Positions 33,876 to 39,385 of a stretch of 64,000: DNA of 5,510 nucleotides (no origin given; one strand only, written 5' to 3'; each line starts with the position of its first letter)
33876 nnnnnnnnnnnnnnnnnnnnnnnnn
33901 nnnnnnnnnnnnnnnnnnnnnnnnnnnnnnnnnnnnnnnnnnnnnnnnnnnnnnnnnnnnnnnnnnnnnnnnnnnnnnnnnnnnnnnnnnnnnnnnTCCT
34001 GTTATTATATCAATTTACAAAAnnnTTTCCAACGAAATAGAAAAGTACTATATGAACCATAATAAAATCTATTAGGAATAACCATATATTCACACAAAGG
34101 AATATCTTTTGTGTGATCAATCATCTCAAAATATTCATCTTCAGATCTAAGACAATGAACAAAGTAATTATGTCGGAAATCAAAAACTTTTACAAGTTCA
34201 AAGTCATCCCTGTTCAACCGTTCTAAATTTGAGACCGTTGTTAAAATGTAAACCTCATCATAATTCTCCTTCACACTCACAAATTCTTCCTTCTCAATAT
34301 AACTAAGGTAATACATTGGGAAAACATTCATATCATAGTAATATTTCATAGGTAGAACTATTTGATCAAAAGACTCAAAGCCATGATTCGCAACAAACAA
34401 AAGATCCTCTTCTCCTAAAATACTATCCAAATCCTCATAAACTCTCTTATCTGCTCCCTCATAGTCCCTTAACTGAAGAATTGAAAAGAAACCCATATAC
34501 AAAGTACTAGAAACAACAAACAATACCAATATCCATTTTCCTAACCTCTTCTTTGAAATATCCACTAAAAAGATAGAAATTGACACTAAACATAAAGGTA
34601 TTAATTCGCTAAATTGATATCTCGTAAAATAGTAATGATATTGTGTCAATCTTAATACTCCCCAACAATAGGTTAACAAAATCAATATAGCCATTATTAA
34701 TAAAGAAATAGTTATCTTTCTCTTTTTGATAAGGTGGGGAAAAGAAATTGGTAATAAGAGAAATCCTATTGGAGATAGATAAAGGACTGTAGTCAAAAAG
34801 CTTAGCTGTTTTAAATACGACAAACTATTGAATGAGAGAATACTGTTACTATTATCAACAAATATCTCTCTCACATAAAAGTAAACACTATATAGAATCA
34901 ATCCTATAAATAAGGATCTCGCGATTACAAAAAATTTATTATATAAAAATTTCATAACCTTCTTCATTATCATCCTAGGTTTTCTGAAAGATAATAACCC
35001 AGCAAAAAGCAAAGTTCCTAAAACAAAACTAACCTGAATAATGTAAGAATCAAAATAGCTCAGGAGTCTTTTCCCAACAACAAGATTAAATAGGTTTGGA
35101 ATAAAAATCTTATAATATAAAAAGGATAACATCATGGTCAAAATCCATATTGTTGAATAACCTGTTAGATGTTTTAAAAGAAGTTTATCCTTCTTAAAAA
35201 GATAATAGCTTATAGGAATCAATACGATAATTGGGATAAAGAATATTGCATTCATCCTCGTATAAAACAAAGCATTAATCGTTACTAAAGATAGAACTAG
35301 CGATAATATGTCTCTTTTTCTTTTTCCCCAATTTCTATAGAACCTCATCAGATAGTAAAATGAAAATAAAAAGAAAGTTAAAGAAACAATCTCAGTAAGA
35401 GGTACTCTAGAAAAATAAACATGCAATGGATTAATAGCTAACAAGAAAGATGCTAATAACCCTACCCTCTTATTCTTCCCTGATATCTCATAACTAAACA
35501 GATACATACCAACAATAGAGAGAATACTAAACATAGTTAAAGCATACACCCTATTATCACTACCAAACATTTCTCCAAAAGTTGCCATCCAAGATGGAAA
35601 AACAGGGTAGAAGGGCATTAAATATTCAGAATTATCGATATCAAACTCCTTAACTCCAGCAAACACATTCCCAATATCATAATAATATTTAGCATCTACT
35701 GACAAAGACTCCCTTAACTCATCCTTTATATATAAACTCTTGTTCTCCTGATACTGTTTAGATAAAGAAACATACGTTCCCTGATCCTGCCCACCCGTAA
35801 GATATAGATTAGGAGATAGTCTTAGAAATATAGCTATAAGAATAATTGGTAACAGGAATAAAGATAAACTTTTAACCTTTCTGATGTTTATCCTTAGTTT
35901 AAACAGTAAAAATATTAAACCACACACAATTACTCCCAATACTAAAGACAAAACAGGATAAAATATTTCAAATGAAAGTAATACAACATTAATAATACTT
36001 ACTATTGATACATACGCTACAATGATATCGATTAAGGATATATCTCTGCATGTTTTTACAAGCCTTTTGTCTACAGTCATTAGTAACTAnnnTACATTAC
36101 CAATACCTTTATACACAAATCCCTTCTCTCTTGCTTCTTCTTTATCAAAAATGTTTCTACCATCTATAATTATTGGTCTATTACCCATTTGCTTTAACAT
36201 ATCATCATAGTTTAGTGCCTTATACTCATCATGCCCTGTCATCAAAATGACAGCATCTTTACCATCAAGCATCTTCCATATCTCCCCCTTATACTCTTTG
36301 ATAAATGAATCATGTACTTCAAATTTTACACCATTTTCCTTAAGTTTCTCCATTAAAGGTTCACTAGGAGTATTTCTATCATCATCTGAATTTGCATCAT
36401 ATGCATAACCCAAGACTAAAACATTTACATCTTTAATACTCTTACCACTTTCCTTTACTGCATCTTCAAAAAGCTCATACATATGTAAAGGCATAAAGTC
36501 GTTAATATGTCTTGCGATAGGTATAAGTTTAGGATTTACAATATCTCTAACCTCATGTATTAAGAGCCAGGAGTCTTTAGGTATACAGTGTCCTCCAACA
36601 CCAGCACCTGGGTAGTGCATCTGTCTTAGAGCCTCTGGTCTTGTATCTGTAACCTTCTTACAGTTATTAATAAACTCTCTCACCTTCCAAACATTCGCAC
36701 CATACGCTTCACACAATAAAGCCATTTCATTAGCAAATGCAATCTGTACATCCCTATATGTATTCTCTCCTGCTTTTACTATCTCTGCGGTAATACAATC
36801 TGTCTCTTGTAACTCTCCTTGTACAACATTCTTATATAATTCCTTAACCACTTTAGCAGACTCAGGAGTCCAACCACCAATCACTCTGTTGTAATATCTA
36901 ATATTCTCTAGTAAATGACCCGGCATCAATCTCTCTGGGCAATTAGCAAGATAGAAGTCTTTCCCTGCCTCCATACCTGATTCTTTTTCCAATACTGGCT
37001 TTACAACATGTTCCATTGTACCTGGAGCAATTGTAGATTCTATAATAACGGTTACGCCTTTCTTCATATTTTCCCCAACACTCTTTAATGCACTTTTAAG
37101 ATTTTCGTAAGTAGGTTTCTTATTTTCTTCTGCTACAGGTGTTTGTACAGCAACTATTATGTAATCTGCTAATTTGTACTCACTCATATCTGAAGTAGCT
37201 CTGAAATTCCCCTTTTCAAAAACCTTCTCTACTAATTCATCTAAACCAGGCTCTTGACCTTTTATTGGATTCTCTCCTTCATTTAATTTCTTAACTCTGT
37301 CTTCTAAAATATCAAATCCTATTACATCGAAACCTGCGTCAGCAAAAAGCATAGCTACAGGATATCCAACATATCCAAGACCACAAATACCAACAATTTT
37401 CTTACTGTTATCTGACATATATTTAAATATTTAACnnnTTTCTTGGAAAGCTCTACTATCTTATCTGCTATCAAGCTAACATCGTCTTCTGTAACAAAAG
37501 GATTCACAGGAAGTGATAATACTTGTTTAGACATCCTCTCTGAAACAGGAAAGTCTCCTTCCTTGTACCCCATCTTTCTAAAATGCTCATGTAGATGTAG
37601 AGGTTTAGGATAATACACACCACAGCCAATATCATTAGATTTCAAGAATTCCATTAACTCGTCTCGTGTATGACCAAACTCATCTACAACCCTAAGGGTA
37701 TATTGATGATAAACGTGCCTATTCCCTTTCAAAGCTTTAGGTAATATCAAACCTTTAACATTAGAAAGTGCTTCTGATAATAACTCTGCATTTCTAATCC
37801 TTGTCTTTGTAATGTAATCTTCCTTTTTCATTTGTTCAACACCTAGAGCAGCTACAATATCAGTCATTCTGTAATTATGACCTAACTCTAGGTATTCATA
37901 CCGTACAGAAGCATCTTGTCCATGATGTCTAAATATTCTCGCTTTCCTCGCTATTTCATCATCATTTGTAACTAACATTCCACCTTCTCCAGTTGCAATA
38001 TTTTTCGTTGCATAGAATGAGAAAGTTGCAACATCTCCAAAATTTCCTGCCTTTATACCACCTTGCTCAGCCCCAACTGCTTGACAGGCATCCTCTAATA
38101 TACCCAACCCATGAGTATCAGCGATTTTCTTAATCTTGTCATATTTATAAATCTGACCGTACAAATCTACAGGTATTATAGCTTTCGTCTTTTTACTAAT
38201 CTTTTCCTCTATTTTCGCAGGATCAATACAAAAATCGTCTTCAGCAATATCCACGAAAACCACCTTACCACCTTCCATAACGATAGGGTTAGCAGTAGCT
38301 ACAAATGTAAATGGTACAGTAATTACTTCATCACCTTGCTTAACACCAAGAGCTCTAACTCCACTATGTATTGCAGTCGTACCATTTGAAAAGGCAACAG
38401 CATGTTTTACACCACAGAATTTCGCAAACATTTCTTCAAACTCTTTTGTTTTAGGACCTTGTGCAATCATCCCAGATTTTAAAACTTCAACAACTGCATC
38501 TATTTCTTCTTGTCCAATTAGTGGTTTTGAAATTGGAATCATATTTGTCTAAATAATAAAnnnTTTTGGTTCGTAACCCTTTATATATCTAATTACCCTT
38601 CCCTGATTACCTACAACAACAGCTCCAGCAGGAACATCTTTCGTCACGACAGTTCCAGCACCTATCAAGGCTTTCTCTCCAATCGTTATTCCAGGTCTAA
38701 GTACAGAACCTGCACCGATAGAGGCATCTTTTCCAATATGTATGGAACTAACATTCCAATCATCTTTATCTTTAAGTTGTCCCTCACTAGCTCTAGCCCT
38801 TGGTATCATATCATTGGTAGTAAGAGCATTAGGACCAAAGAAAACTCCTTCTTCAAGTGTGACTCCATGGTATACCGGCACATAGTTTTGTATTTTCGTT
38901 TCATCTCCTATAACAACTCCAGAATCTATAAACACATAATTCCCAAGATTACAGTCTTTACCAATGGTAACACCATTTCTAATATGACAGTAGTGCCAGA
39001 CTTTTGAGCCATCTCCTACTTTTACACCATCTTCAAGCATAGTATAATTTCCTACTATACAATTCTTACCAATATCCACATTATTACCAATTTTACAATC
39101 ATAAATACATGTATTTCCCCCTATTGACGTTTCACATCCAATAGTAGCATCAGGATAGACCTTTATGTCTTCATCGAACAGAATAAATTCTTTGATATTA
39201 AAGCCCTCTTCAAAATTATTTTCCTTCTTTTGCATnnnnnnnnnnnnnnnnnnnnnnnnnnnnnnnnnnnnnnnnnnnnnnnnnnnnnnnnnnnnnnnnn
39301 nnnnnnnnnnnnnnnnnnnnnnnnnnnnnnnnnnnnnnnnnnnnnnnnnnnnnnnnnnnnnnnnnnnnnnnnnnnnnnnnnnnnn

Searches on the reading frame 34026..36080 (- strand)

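Call 21: search_protein_families(library=pfam, proteins=[window:34026-36080:-], max_evalue=0.001)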
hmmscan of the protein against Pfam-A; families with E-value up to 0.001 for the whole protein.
window:34026-36080:- (685 aa): 1 family
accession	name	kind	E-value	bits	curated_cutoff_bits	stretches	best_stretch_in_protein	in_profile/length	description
PF13231.12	PMT_2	-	3.6e-05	24.5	26.1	1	159-321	3-158/160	Dolichyl-phosphate-mannose-protein mannosyltransferase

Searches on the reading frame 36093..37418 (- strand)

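Call 21: search_protein_families(library=pfam, proteins=[window:36093-37418:-], max_evalue=0.001)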
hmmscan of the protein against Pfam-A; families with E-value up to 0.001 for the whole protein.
window:36093-37418:- (442 aa): 5 families
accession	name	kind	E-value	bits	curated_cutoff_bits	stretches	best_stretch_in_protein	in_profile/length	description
PF03721.20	UDPG_MGDP_dh_N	-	6.4e-47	160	27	1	9-194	3-187/187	UDP-glucose/GDP-mannose dehydrogenase family, NAD binding domain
PF00984.24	UDPG_MGDP_dh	-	1.8e-24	86.1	25.4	1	210-307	2-93/94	UDP-glucose/GDP-mannose dehydrogenase family, central domain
PF03720.21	UDPG_MGDP_dh_C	-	1.5e-20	73.9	30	1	334-426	1-103/103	UDP-glucose/GDP-mannose dehydrogenase family, UDP binding domain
PF03446.21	NAD_binding_2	-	9.4e-06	26.2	21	1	9-145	2-110/161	NAD binding domain of 6-phosphogluconate dehydrogenase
PF02737.24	3HCDH_N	-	3.7e-05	24.2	22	1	9-111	2-104/180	3-hydroxyacyl-CoA dehydrogenase, NAD binding domain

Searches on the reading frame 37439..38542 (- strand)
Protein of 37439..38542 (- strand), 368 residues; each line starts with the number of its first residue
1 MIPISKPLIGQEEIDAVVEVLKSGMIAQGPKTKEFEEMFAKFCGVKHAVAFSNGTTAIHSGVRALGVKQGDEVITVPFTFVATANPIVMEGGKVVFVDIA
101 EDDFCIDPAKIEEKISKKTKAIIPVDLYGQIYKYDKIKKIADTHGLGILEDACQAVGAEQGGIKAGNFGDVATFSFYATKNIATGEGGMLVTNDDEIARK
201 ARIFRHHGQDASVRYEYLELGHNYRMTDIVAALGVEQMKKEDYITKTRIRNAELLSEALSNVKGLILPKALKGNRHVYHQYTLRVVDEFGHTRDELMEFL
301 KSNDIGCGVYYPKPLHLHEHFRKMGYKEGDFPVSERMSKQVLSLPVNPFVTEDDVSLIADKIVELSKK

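Call 51: search_protein_families(library=pfam, proteins=[window:37439-38542:-], max_evalue=0.001)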
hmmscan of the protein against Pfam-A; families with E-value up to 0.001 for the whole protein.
window:37439-38542:- (368 aa): 5 families
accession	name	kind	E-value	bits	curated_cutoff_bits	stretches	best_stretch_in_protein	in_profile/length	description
PF01041.23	DegT_DnrJ_EryC1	-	7.7e-128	427.1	19.8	1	9-362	3-359/360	DegT/DnrJ/EryC1/StrS aminotransferase family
PF01212.27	Beta_elim_lyase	-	7e-11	42.4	27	1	27-267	29-273/288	Beta-eliminating lyase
PF00155.27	Aminotran_1_2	-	1.3e-08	34.9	19.7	1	23-140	32-171/361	Aminotransferase class I and II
PF01053.26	Cys_Met_Meta_PP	-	1.8e-07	30.5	27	1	29-212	51-234/381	Cys/Met metabolism PLP-dependent enzyme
PF00266.25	Aminotran_5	-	3.7e-05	23.3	21.5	1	32-163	45-187/371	Aminotransferase class-V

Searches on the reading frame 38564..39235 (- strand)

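Call 51: search_protein_families(library=pfam, proteins=[window:38564-39235:-], max_evalue=0.001)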
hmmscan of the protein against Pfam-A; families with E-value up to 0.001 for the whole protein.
window:38564-39235:- (224 aa): 7 families
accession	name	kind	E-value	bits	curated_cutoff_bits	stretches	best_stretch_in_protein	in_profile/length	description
PF00132.30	Hexapep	-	7.3e-30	101.9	27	5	165-199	2-36/36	Bacterial transferase hexapeptide (six repeats)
PF25084.1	LbH_EIF2B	-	3.5e-16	59.6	54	1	21-115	13-105/105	EIF2B subunit epsilon LbH domain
PF14602.12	Hexapep_2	-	5.6e-16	58.4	27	2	165-199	2-34/34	Hexapeptide repeat of succinyl-transferase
PF07959.18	Fucose_pyrophosphorylase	-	1.1e-07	31.7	34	0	34-66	294-326/418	Fucose pyrophosphorylase domain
PF21711.3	DCTN5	-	1.9e-06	28.1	40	0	20-76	76-131/182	Dynactin subunit 5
PF25087.1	GMPPB_C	-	1.2e-05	25.4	39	0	47-113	11-81/110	GMPPB C-terminal domain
PF24894.1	Hexapep_GlmU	-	0.00013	22.5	23.3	0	65-115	35-83/104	GlmU-like, C-terminal hexapeptide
